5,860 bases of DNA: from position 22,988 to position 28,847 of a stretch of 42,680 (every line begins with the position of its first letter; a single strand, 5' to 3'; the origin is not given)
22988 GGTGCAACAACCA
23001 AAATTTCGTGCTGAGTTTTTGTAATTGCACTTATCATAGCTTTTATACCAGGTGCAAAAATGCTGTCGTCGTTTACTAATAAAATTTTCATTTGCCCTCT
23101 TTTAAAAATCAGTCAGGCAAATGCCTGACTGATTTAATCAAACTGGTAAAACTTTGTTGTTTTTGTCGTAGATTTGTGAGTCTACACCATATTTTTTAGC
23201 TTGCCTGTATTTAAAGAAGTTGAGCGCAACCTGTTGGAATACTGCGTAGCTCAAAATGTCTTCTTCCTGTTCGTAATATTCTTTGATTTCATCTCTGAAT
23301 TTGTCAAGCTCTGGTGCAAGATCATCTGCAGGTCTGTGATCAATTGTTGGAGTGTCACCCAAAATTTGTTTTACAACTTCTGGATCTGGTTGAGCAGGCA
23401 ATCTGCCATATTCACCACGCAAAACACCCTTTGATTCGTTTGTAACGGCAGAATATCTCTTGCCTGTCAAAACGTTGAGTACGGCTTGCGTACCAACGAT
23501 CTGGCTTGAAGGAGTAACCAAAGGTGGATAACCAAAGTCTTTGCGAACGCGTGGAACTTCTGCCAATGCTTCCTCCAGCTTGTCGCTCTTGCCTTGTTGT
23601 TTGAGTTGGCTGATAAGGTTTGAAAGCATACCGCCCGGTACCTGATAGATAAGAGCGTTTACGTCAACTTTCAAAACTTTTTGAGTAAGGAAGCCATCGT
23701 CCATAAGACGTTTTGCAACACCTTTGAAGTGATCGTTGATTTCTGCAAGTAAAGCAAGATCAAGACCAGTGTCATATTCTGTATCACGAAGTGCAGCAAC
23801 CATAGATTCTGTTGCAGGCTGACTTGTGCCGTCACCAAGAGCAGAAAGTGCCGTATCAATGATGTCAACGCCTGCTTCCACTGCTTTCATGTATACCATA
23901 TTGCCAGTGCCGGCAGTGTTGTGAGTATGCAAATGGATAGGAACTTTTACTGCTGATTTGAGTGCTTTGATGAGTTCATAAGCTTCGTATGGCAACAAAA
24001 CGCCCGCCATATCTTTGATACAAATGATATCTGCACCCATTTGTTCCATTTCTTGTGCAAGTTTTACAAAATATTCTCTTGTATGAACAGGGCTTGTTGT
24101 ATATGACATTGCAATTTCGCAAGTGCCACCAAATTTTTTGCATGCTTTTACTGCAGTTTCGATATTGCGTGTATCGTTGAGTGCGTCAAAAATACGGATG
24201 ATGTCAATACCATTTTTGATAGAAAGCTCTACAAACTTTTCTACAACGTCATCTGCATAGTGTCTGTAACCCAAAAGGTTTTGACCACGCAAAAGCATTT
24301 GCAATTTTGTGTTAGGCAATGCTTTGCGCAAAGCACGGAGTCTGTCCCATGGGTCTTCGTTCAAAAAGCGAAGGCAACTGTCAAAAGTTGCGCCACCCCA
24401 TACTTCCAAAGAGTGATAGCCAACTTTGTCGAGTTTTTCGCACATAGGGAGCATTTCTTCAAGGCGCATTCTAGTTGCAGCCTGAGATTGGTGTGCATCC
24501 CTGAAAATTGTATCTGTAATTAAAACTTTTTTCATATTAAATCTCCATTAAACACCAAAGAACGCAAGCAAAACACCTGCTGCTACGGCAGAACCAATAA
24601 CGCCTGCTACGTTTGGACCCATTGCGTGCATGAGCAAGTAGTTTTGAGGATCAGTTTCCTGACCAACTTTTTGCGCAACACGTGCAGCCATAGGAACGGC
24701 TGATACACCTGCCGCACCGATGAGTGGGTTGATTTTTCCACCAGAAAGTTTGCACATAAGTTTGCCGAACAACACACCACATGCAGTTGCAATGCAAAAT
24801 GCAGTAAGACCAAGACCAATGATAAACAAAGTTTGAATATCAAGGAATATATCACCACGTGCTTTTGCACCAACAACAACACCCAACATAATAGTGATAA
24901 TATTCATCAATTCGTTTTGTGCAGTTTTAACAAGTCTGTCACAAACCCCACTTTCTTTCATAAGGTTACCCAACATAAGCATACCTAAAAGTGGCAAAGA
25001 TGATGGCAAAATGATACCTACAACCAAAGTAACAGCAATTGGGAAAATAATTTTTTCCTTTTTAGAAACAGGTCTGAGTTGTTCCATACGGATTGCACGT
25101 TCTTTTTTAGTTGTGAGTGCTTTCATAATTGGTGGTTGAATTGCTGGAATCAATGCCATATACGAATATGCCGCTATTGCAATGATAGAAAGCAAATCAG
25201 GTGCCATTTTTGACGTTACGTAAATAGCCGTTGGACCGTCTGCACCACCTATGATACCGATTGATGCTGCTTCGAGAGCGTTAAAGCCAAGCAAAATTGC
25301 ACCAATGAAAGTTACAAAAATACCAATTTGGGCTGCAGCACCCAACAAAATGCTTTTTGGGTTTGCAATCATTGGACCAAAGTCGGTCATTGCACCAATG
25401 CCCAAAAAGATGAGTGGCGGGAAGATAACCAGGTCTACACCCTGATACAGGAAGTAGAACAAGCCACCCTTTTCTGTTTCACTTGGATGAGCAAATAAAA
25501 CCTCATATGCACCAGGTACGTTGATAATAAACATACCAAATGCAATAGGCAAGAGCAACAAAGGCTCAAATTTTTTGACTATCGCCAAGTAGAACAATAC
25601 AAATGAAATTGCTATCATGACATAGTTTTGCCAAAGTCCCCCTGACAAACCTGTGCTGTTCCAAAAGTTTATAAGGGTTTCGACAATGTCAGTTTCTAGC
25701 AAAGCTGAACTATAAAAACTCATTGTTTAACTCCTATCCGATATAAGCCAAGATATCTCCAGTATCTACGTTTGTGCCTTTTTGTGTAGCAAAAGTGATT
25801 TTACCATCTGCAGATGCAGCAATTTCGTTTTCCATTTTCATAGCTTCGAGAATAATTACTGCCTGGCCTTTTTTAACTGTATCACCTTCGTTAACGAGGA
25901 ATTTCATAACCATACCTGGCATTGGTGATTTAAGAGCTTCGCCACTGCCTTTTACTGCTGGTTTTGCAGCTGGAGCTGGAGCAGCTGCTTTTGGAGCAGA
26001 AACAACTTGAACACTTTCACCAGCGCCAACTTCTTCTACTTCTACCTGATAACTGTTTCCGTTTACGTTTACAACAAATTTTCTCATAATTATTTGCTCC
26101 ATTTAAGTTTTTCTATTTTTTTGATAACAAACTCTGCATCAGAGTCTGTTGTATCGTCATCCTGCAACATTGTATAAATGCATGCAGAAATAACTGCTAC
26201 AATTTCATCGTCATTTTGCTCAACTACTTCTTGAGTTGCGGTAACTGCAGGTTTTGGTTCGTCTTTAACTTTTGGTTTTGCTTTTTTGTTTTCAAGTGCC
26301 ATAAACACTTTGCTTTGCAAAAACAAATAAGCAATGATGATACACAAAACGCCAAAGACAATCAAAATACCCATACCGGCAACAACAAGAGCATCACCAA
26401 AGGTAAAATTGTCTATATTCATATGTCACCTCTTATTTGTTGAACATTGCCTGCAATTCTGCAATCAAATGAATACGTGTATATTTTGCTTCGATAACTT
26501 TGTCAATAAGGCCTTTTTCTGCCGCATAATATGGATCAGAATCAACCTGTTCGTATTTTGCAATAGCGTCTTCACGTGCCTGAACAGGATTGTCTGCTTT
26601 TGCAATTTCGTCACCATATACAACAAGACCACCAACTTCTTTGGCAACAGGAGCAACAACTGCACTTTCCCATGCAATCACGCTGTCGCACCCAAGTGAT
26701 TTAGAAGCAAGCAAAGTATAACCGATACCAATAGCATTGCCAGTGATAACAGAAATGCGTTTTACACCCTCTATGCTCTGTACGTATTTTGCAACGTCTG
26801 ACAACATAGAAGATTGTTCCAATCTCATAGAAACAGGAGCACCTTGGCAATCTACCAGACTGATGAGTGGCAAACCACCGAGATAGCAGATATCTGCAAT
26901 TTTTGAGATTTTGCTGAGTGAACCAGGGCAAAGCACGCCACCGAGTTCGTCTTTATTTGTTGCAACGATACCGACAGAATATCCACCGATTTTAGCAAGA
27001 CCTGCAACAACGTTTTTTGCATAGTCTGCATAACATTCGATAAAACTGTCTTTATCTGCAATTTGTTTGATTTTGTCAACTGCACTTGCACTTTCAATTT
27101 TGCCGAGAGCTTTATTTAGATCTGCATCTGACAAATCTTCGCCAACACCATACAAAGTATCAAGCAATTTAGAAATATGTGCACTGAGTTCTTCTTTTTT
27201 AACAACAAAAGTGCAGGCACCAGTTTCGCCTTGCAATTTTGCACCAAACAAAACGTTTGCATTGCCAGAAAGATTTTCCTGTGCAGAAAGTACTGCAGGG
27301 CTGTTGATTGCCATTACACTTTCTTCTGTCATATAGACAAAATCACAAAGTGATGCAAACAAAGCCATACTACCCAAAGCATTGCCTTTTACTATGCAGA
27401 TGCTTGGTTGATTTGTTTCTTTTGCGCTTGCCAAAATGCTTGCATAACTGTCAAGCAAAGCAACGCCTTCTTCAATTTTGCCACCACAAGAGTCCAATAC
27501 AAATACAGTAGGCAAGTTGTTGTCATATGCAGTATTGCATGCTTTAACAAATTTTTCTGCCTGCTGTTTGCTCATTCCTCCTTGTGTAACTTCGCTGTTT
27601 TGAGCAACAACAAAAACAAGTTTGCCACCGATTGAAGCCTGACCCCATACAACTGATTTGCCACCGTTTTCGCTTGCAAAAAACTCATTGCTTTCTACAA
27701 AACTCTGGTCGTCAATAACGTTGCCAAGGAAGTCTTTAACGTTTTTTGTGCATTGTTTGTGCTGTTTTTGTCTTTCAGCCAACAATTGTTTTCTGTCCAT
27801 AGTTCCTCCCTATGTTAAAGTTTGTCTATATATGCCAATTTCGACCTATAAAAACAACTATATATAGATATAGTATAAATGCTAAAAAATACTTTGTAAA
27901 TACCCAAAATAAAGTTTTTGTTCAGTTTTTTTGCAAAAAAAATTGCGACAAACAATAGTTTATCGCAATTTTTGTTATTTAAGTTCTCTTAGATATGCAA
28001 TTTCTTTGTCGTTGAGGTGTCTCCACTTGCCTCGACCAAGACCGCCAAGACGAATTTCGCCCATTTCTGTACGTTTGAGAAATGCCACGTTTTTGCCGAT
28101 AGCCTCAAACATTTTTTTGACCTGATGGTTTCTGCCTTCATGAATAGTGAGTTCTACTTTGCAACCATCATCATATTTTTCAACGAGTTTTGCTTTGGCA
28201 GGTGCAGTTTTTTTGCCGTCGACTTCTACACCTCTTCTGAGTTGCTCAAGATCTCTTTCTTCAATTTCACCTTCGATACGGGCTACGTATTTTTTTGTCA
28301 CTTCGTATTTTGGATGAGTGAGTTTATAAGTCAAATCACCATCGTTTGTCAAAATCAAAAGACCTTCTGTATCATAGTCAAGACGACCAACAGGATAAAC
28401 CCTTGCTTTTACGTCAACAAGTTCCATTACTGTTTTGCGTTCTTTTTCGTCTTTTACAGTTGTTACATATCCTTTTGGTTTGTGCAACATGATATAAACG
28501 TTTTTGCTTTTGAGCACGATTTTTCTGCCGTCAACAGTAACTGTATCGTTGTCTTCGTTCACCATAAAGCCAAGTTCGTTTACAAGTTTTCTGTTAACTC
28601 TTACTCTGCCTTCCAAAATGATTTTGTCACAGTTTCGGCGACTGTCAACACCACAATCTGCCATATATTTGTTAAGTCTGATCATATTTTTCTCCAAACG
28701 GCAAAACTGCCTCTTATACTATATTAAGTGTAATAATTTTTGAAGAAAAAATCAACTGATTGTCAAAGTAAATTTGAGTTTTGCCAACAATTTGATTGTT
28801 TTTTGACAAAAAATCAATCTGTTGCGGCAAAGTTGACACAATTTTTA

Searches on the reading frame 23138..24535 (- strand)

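Call 30: search_protein_families(library=pfam, proteins=[window:23138-24535:-], max_evalue=0.00001)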
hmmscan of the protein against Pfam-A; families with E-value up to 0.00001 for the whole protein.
window:23138-24535:- (465 aa): 2 families
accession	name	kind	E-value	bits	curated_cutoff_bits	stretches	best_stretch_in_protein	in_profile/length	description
PF02436.23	PYC_OADA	-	1.1e-51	175.9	27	1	296-449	3-167/201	Conserved carboxylase domain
PF00682.25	HMGL-like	-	1.8e-24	87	29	1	4-268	2-258/260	HMGL-like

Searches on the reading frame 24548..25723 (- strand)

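Call 30: search_protein_families(library=pfam, proteins=[window:24548-25723:-], max_evalue=0.00001)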
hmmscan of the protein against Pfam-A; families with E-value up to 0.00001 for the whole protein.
window:24548-25723:- (391 aa): 1 family
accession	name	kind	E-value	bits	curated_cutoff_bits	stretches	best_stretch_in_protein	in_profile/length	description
PF03977.18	OAD_beta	-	6.7e-161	535.6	31.6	1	32-389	1-349/349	Na+-transporting oxaloacetate decarboxylase beta subunit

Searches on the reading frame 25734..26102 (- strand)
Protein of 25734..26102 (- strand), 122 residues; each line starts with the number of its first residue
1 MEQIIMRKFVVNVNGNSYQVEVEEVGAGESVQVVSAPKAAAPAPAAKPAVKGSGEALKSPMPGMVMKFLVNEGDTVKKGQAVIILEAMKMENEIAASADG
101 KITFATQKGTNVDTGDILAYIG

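Call 30: search_protein_families(library=pfam, proteins=[window:25734-26102:-], max_evalue=0.00001)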
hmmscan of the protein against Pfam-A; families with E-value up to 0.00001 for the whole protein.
window:25734-26102:- (122 aa): 1 family
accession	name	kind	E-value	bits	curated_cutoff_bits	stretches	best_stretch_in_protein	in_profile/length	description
PF00364.28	Biotin_lipoyl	-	1e-20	73.8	22.1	1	56-121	2-73/73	Biotin-requiring enzyme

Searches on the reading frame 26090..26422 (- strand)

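Call 30: search_protein_families(library=pfam, proteins=[window:26090-26422:-], max_evalue=0.00001)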
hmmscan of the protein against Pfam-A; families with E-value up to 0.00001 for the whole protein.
window:26090-26422:- (110 aa): 1 family
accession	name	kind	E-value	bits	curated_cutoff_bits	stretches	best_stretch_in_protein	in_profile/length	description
PF04277.18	OAD_gamma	-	1.2e-13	52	27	1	10-82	2-72/76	Oxaloacetate decarboxylase, gamma chain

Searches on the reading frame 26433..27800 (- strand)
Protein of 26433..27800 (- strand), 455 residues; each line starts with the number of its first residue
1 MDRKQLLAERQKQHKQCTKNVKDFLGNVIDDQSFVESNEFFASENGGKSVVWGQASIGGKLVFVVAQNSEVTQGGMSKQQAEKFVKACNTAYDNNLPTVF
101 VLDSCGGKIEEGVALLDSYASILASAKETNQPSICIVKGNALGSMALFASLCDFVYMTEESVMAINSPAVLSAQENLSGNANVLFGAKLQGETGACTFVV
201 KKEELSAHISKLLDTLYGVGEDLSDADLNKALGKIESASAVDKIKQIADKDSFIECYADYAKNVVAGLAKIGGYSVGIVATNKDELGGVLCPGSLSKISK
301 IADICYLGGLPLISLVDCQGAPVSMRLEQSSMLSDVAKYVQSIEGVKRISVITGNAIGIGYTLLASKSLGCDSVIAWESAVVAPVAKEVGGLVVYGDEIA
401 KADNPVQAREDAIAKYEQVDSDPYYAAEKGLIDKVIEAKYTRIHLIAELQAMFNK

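Call 30: search_protein_families(library=pfam, proteins=[window:26433-27800:-], max_evalue=0.00001)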
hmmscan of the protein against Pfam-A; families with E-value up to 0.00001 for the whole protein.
window:26433-27800:- (455 aa): 2 families
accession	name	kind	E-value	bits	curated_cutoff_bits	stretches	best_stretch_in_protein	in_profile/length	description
PF01039.27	Carboxyl_trans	-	3.2e-56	191.4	22.3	1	27-454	16-480/493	Carboxyl transferase domain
PF03255.19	ACCA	-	4.3e-06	26.6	23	0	48-171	92-226/310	Acetyl co-enzyme A carboxylase carboxyltransferase-like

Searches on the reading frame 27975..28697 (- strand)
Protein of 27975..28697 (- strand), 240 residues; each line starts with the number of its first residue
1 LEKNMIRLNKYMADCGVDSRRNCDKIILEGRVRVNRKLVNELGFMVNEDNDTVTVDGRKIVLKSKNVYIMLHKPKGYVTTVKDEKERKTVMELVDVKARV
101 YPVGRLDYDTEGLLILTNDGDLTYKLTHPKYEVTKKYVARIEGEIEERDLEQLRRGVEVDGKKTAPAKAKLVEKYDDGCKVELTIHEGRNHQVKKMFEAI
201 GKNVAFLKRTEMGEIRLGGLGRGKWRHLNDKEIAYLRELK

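Call 29: search_protein_families(library=pfam, proteins=[window:27975-28697:-], max_evalue=0.00001)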
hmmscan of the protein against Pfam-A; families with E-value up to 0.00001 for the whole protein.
window:27975-28697:- (240 aa): 2 families
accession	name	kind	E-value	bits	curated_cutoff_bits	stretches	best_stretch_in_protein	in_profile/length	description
PF00849.27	PseudoU_synth_2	-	1.7e-27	97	26.8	1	68-199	2-152/152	RNA pseudouridylate synthase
PF01479.30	S4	-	8.3e-08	32.3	22.8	1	7-49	2-44/48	S4 domain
